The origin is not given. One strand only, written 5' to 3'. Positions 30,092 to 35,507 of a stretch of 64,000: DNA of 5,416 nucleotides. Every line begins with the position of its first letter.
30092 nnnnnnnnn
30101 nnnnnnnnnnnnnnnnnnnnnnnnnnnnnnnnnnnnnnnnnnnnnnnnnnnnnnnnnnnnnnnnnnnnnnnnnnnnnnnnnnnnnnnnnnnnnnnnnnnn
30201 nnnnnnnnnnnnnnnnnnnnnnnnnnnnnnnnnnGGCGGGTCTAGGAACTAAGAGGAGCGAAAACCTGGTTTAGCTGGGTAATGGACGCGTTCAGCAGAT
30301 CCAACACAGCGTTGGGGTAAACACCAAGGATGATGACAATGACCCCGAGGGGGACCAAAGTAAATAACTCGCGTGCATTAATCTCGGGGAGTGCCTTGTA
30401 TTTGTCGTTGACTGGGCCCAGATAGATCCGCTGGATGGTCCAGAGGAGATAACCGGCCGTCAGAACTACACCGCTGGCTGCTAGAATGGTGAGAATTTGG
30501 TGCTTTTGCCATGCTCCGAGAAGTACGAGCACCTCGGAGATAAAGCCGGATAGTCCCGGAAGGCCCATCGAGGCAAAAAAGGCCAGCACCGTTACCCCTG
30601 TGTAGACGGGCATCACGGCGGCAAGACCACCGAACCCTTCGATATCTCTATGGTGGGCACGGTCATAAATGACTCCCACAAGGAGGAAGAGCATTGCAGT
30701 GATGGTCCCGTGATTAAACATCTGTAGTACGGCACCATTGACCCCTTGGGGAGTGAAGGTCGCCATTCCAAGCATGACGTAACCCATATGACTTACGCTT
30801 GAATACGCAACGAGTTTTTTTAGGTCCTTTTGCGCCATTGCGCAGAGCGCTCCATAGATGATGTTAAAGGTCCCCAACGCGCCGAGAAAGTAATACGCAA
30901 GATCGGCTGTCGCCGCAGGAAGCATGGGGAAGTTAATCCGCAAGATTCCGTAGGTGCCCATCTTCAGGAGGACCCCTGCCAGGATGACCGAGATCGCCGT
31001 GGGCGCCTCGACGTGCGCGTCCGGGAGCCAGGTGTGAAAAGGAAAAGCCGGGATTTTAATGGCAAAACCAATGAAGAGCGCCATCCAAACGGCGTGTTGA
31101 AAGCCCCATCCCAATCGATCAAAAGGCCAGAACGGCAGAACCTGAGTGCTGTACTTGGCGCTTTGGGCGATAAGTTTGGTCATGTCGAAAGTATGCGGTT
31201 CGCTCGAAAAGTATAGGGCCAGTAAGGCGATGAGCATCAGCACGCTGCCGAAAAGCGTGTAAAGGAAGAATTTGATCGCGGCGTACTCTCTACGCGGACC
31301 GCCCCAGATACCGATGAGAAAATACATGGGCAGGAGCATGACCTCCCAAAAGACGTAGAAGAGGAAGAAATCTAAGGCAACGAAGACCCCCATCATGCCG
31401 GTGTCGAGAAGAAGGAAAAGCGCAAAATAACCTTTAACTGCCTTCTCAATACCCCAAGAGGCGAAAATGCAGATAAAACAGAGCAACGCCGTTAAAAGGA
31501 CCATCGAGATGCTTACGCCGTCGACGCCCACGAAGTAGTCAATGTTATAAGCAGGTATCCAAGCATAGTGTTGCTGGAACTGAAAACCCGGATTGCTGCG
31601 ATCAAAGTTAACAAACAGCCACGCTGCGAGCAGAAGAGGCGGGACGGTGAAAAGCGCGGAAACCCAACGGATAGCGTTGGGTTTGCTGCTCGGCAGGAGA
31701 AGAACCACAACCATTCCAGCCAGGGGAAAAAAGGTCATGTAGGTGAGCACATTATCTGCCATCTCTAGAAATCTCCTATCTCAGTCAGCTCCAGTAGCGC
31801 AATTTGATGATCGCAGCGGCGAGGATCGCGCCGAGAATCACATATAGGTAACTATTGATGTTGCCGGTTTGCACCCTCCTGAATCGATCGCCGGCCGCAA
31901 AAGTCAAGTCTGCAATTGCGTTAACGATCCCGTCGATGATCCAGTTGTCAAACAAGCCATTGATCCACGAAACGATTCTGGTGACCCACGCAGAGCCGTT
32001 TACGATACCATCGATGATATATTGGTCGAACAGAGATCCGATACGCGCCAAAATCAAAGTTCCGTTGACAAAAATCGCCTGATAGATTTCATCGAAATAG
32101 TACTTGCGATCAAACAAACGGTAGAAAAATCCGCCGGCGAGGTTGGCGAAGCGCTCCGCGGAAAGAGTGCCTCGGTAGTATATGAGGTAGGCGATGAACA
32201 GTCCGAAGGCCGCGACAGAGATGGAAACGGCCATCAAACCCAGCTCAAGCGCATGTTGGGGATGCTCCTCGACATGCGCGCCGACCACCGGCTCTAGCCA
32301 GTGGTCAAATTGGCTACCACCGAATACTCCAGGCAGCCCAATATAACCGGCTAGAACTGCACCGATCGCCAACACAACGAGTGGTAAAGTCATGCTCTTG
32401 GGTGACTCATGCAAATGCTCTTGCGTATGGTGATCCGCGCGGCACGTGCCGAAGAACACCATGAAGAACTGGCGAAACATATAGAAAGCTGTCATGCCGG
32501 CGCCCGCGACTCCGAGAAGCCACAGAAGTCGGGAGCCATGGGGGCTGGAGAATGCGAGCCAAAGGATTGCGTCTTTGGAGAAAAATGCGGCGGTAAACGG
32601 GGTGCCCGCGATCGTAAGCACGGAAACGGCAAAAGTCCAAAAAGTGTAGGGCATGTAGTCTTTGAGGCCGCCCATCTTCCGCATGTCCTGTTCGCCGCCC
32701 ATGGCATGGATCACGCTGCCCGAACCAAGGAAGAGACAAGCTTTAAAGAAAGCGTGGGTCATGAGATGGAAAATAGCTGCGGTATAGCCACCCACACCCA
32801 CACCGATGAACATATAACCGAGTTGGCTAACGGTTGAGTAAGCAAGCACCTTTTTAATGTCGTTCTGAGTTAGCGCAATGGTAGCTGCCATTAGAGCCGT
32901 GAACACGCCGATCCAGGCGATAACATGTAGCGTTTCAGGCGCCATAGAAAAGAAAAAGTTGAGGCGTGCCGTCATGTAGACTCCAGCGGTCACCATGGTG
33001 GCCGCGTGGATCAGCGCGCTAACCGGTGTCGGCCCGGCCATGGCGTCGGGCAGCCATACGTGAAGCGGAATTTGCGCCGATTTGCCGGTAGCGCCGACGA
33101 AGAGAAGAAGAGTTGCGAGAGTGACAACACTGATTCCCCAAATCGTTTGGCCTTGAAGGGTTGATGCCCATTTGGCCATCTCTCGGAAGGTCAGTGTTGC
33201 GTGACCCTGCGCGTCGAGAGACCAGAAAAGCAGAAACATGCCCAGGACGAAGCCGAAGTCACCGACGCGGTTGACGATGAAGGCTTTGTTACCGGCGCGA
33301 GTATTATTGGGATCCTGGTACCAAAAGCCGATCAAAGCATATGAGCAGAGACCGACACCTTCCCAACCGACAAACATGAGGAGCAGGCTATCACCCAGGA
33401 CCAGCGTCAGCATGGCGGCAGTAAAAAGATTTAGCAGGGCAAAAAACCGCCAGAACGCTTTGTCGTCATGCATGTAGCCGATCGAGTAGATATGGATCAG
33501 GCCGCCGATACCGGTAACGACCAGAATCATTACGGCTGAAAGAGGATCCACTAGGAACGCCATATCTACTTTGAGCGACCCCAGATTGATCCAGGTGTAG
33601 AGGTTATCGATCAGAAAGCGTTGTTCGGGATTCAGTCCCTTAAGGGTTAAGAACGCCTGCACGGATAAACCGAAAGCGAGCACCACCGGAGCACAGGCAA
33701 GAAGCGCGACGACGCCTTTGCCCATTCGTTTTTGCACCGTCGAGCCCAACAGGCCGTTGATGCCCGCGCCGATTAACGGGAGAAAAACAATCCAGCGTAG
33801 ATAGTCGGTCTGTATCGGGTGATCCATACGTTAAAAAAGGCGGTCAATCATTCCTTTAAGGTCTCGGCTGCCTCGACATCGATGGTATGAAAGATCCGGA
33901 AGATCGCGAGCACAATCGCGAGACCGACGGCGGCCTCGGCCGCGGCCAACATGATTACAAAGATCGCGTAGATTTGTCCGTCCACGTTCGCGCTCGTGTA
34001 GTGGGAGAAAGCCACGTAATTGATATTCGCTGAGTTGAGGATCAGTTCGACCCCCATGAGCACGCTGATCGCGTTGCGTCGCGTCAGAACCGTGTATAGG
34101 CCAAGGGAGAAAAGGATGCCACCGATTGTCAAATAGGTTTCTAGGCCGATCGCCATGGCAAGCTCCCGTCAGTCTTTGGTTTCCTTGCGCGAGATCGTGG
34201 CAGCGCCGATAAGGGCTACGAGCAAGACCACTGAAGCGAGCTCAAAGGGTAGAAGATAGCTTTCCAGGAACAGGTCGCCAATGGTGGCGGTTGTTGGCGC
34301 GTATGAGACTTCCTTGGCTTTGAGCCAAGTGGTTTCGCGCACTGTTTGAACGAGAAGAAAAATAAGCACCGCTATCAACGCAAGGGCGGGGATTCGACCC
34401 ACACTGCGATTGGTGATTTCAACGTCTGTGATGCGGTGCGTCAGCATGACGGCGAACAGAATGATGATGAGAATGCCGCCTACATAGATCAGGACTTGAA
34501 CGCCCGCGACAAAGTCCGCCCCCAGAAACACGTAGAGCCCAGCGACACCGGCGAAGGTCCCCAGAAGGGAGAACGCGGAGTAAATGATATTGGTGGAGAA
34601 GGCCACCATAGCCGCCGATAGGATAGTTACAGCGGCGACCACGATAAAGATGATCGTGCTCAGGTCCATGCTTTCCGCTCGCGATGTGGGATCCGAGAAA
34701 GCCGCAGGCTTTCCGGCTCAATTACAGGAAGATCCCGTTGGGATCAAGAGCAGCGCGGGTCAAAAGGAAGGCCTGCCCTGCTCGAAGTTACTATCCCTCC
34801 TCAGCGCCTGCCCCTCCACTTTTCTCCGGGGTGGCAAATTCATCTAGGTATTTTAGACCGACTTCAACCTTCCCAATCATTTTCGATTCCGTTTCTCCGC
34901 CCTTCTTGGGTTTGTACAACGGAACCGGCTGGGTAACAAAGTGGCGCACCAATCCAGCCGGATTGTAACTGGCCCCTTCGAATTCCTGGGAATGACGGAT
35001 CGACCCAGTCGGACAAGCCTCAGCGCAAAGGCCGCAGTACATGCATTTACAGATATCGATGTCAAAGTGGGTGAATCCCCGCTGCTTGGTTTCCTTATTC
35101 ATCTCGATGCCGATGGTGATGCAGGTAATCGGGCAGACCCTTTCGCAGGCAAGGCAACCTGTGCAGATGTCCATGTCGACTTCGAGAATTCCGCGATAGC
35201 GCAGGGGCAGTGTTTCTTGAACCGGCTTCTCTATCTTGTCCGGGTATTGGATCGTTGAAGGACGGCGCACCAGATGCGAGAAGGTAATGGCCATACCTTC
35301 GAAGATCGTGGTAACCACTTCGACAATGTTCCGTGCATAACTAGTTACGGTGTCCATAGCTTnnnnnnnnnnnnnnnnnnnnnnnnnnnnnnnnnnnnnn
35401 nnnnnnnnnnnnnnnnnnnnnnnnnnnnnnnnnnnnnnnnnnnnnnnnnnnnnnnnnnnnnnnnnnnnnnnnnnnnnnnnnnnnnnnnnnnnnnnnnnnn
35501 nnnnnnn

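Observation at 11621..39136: Two complex I operons with complementary subunit content: operon 1 lacks nuoB and nuoI, operon 2 lacks nuoEFG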

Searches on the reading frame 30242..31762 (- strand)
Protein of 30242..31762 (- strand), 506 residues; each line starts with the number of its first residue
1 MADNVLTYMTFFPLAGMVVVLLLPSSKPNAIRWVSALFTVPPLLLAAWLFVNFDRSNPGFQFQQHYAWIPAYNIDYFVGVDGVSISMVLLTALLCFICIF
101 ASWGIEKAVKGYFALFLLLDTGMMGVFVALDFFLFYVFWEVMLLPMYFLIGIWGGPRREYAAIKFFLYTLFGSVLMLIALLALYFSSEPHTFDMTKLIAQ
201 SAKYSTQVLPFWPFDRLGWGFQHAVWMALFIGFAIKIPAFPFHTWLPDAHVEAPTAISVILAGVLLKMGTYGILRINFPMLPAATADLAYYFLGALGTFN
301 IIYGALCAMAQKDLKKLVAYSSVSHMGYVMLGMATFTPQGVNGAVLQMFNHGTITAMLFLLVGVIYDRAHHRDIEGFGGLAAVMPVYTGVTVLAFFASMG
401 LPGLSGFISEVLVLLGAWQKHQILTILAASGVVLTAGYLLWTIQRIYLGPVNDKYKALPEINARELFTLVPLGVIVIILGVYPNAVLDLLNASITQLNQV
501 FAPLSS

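Call 4: search_protein_families(library=pfam, proteins=[window:30242-31762:-])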
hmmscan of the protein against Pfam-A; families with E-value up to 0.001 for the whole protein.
window:30242-31762:- (506 aa): 2 families
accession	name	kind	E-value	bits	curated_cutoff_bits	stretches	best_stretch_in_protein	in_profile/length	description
PF00361.26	Proton_antipo_M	-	6.1e-77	259.1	21.5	1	129-434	1-293/294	NADH:quinone oxidoreductase/Mrp antiporter, TM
PF01059.23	Oxidored_q5_N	-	0.00077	20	22.7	1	64-119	43-99/110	NADH-ubiquinone oxidoreductase chain 4, amino terminus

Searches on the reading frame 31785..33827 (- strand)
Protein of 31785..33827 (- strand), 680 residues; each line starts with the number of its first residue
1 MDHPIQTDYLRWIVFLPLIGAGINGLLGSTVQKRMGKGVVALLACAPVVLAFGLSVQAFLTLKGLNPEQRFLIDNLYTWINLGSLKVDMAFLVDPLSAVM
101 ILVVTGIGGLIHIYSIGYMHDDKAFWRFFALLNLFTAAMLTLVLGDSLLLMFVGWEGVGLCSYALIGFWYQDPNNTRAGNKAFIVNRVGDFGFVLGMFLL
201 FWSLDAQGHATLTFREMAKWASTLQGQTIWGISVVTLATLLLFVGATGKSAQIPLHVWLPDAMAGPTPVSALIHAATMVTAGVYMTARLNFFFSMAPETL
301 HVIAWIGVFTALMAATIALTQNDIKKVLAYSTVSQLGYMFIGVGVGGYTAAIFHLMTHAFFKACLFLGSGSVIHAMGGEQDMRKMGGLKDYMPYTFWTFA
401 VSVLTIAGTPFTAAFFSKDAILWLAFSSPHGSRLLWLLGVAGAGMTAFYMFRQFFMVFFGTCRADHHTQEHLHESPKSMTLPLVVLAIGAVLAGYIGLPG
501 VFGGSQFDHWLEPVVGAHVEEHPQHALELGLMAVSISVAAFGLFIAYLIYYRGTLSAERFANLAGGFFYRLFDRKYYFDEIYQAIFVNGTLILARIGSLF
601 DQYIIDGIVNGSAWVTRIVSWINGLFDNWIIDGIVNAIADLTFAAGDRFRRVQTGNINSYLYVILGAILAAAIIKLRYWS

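Call 4: search_protein_families(library=pfam, proteins=[window:31785-33827:-])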
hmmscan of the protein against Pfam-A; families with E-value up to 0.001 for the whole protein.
window:31785-33827:- (680 aa): 3 families
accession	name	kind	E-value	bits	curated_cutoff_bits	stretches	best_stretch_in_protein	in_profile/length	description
PF00361.26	Proton_antipo_M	-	8.7e-87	291.5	21.5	1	146-445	2-293/294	NADH:quinone oxidoreductase/Mrp antiporter, TM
PF00662.26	Proton_antipo_N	-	3.3e-23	81.8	24.5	1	79-129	1-51/51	NADH-Ubiquinone oxidoreductase (complex I), chain 5 N-terminus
PF01010.25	Proton_antipo_C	-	1.4e-12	48.2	26.8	1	467-601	88-243/243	NADH-dehyrogenase subunit F, TMs, (complex I) C-terminus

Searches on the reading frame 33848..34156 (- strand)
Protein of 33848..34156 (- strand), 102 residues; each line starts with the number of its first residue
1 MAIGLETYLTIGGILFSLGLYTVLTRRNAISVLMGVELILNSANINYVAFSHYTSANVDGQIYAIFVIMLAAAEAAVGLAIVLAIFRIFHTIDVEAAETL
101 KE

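Call 4: search_protein_families(library=pfam, proteins=[window:33848-34156:-])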
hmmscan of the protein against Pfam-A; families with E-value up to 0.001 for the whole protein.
window:33848-34156:- (102 aa): 1 family
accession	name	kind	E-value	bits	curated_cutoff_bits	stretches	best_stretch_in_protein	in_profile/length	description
PF00420.29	Oxidored_q2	-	3.9e-27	94.3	26.1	1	8-101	2-94/95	NADH-ubiquinone/plastoquinone oxidoreductase chain 4L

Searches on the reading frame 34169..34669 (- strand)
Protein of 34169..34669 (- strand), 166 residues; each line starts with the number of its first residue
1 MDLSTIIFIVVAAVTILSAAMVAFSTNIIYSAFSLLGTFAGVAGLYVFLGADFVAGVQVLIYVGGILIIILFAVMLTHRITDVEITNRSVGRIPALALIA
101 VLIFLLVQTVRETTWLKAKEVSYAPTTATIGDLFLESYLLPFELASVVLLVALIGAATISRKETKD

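Call 4: search_protein_families(library=pfam, proteins=[window:34169-34669:-])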
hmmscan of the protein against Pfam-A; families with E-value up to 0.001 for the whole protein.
window:34169-34669:- (166 aa): 1 family
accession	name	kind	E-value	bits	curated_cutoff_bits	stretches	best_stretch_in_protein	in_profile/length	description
PF00499.25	Oxidored_q3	-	1.6e-35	122.4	33.2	1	18-159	1-146/146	NADH-ubiquinone/plastoquinone oxidoreductase chain 6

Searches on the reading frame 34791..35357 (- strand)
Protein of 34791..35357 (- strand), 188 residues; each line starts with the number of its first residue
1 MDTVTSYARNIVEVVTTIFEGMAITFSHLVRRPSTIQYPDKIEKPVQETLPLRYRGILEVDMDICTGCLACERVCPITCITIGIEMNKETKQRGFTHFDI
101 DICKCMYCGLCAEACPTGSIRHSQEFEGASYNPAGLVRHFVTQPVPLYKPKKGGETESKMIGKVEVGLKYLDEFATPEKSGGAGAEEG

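Call 4: search_protein_families(library=pfam, proteins=[window:34791-35357:-])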
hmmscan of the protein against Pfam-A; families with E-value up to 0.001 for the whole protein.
window:34791-35357:- (188 aa): 10 families
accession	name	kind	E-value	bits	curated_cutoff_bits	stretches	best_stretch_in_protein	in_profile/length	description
PF00037.32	Fer4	-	4.5e-11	42.5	21.1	2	104-121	7-24/24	4Fe-4S binding domain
PF12838.12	Fer4_7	-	6.2e-11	43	27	1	65-118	2-51/52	4Fe-4S dicluster domain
PF13183.11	Fer4_8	-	5e-08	33.8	27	0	104-125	4-25/68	4Fe-4S dicluster domain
PF14697.11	Fer4_21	-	1.7e-07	31.7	35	1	56-81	32-58/59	4Fe-4S dicluster domain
PF13484.11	Fer4_16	-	5.7e-07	30.7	30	1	104-126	1-24/66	4Fe-4S double cluster binding domain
PF12797.12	Fer4_2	-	1.6e-06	28.1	24.5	1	59-76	4-21/22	4Fe-4S binding domain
PF12837.12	Fer4_6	-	1.7e-06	28.1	25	1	59-76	3-20/24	4Fe-4S binding domain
PF13237.11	Fer4_10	-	7.4e-06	26.2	25.5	1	60-116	4-53/53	4Fe-4S dicluster domain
PF13187.11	Fer4_9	-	3.9e-05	24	27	1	65-119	2-51/52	4Fe-4S dicluster domain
PF25160.1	LdpA_Fe-S-bd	-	0.00059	20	27.6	0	102-123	25-46/49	LdpA Fe-S cluster-binding domain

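Call 34: find_encoding_contigs(protein=window:34791-35357:-, flank=10000, max_places=4)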
Protein window:34791-35357:- (188 aa): 1 contig read that carries it; 1 place shown.
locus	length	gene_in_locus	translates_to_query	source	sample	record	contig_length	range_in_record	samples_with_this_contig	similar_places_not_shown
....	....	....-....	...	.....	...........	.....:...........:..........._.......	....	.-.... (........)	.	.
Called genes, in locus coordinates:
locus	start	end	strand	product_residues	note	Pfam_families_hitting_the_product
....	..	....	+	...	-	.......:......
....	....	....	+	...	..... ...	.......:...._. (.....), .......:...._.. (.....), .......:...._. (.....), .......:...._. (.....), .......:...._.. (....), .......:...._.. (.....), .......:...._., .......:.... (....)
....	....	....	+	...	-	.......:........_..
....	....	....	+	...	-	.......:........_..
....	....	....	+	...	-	?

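Call 38: search_solved_structures(query=window:34791-35357:-, max_evalue=0.00001)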
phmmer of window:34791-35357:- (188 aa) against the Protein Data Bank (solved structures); distinct sequences matched with E-value up to 0.00001: 51.
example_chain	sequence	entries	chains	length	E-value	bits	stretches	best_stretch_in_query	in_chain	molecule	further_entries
6hum_I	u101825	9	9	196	3.9e-26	95.3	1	2-134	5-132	NAD(P)H-quinone oxidoreductase subunit I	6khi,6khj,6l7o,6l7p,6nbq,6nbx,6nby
5xtb_B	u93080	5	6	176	7.5e-20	74.8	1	14-129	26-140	NADH dehydrogenase [ubiquinone] iron-sulfur protein 8, mitochondrial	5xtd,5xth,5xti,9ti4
7eu3_I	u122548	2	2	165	1.2e-19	74.1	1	5-133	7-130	NAD(P)H-quinone oxidoreductase subunit I, chloroplastic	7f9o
9cwt_B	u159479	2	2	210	1.2e-19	74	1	14-129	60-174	NADH dehydrogenase [ubiquinone] iron-sulfur protein 8, mitochondrial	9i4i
7wfg_I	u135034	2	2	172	3e-19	72.8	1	6-133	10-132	NAD(P)H-quinone oxidoreductase subunit I, chloroplastic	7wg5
5lc5_I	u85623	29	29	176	4.2e-19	72.3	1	14-129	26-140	NADH dehydrogenase [ubiquinone] iron-sulfur protein 8, mitochondrial | Mitochondrial complex I, TYKY subunit | NADH:ubiquinone oxidoreductase core subunit S8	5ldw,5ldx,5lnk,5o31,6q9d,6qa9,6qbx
7v2c_B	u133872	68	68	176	5.7e-19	71.9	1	14-129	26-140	NADH dehydrogenase [ubiquinone] iron-sulfur protein 8, mitochondrial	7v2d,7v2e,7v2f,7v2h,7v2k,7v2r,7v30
6g2j_I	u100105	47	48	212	6.6e-19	71.7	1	10-129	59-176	NADH dehydrogenase [ubiquinone] iron-sulfur protein 8, mitochondrial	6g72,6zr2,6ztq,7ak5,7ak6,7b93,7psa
7qsd_I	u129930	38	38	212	7.3e-19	71.5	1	14-129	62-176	NADH dehydrogenase [ubiquinone] iron-sulfur protein 8, mitochondrial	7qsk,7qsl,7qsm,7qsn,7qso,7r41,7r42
6zk9_9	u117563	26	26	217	7.7e-19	71.5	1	14-129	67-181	Mitochondrial complex I, TYKY subunit | Complex I-23kD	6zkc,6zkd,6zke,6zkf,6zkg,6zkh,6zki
5t5i_F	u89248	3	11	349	9.8e-19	71.1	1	58-124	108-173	Tungsten formylmethanofuran dehydrogenase subunit fwdF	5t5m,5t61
5gpn_b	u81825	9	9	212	9.8e-19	71.1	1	14-129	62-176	NADH dehydrogenase [ubiquinone] iron-sulfur protein 8 | NADH dehydrogenase [ubiquinone] iron-sulfur protein 8, mitochondrial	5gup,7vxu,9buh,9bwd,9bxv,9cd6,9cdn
9sw6_H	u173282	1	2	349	1.2e-18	70.8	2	58-127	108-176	Tungsten formylmethanofuran dehydrogenase, subunit F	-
8ud1_1I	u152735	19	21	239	1.3e-18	70.7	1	14-129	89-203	NADH dehydrogenase [ubiquinone] iron-sulfur protein 8, mitochondrial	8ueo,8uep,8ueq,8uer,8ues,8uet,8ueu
8b9z_I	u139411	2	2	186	1.9e-18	70.2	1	18-129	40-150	NADH dehydrogenase (ubiquinone) 23 kDa subunit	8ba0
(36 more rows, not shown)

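Call 81: search_protein_families(library=ncbifam, proteins=[window:34791-35357:-], max_evalue=1e-10)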
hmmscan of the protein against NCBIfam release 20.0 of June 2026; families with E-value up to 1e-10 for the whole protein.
window:34791-35357:- (188 aa): 19 families
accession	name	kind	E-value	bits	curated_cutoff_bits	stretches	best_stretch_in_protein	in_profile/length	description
NF004537.0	PRK05888.1-3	equivalog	4.7e-28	98.1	163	1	3-137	6-147/204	NADH-quinone oxidoreductase subunit NuoI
TIGR01971.1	NuoI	subfamily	1.1e-27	96.1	113.05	1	21-136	1-114/121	NADH-quinone oxidoreductase, chain I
TIGR00403.1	ndhI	equivalog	6.8e-27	94.2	302.35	1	3-134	7-133/183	NAD(P)H-quinone oxidoreductase subunit I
NF004538.0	PRK05888.1-4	equivalog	3.5e-22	78.7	135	1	14-127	12-124/162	NADH-quinone oxidoreductase subunit NuoI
NF004536.0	PRK05888.1-1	equivalog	8.5e-22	77.3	212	1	9-137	4-131/180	NADH-quinone oxidoreductase subunit NuoI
NF004542.0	PRK05888.2-3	equivalog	1.1e-20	74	248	1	15-133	33-152/203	NADH-quinone oxidoreductase subunit NuoI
NF004539.0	PRK05888.1-5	equivalog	4.1e-20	72.1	225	1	13-130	11-127/162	NADH-quinone oxidoreductase subunit NuoI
NF004540.0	PRK05888.2-1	equivalog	4.9e-20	71.5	215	1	17-137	3-120/139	NADH-quinone oxidoreductase subunit NuoI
NF009053.0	PRK12387.1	subfamily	1.7e-17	63.7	204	1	35-136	15-106/180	formate hydrogenlyase complex iron-sulfur subunit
NF006221.0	PRK08348.1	subfamily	2.5e-17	62.8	124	1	26-132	11-104/136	NADH-plastoquinone oxidoreductase subunit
NF010590.0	PRK13984.1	equivalog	1.2e-16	60.1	946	1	22-136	14-124/611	putative oxidoreductase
NF004545.0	PRK05888.3-1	equivalog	2.6e-16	59.7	229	1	19-130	27-133/154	NADH-quinone oxidoreductase subunit NuoI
NF040612.1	F420_dehyd_FpoI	exception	4.3e-15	55.7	180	1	26-126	10-105/135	F420H2 dehydrogenase subunit FpoI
NF004544.0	PRK05888.2-6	equivalog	5.8e-15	55.4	457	1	17-131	33-147/220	NADH-quinone oxidoreductase subunit NuoI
NF006076.0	PRK08222.1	equivalog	2.4e-14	53.6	270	1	35-138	15-108/181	hydrogenase 4 subunit H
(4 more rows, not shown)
